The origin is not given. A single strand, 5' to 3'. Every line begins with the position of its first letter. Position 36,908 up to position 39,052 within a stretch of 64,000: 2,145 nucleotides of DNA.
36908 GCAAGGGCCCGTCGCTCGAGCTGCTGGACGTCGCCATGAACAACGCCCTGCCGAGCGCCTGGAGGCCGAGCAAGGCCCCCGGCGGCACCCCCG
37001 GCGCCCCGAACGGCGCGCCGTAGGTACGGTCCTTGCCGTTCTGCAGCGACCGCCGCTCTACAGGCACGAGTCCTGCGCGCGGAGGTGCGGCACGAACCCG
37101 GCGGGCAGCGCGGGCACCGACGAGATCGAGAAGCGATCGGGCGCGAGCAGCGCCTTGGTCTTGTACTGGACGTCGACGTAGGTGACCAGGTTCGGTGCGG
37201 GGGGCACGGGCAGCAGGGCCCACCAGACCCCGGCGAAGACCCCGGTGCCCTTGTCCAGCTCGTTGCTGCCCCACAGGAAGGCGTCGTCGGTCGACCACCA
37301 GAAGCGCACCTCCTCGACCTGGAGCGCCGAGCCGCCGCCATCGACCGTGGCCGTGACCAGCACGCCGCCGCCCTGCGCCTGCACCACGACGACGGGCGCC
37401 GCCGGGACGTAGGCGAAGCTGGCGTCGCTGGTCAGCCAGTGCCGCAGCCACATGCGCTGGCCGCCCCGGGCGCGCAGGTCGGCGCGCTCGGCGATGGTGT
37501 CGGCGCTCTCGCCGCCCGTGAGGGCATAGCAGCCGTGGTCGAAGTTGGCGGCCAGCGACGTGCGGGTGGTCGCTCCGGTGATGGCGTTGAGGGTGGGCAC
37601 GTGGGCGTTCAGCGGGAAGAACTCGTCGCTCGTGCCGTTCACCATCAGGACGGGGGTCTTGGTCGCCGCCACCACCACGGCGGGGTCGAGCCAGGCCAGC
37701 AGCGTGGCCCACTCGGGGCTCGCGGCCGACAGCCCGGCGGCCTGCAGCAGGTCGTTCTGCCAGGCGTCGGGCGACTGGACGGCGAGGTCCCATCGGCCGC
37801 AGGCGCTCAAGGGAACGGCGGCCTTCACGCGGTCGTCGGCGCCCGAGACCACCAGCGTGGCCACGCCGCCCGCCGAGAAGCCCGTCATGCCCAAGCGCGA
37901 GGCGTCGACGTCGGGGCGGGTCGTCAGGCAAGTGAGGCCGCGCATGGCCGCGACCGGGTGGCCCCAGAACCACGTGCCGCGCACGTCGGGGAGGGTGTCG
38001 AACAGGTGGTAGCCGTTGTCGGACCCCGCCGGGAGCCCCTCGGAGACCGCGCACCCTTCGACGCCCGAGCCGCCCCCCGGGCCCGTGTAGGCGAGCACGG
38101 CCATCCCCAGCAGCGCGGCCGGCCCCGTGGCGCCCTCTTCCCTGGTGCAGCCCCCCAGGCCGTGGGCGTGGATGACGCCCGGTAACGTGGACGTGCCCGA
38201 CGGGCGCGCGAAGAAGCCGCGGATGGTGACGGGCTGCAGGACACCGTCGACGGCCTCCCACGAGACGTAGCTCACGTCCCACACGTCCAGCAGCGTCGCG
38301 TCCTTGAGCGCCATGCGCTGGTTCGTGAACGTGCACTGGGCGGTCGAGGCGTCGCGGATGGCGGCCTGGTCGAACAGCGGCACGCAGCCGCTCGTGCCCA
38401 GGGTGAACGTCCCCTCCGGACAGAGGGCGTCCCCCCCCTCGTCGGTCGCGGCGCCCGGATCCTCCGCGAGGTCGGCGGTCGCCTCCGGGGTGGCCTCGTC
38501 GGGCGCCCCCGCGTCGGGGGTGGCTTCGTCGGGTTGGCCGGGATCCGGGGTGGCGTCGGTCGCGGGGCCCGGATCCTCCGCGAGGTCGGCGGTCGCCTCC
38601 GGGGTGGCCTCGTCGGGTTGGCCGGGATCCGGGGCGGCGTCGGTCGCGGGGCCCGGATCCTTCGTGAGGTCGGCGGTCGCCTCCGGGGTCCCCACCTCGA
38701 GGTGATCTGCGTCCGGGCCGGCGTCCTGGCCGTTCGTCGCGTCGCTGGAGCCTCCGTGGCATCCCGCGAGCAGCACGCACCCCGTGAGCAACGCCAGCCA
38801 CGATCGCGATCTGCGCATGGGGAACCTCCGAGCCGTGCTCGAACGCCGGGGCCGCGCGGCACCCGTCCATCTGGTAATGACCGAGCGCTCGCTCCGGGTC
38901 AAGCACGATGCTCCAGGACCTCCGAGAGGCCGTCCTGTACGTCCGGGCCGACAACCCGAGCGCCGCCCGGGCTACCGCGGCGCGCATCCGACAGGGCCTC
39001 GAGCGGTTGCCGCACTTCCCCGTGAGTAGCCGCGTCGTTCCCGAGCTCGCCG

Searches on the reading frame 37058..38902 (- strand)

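Call 76: search_protein_families(library=pfam, proteins=[window:37058-38902:-], max_evalue=0.001)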
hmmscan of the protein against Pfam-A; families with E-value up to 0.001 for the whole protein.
window:37058-38902:- (614 aa): 5 families
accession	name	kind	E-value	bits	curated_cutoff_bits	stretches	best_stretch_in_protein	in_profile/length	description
PF00326.27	Peptidase_S9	-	4e-07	30.2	22.6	1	324-447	53-176/213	Prolyl oligopeptidase family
PF05448.18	AXE1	-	2.6e-06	26.9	21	1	225-442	67-290/321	Acetyl xylan esterase (AXE1)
PF12740.14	PETase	-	3.8e-05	23.7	28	1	329-367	119-157/263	PET hydrolase-like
PF10142.15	PhoPQ_related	-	0.00016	20.9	20.3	0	325-457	162-302/367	PhoPQ-activated pathogenicity-related protein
PF01738.24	DLH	-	0.00021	21.4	21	0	324-364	86-126/217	Dienelactone hydrolase family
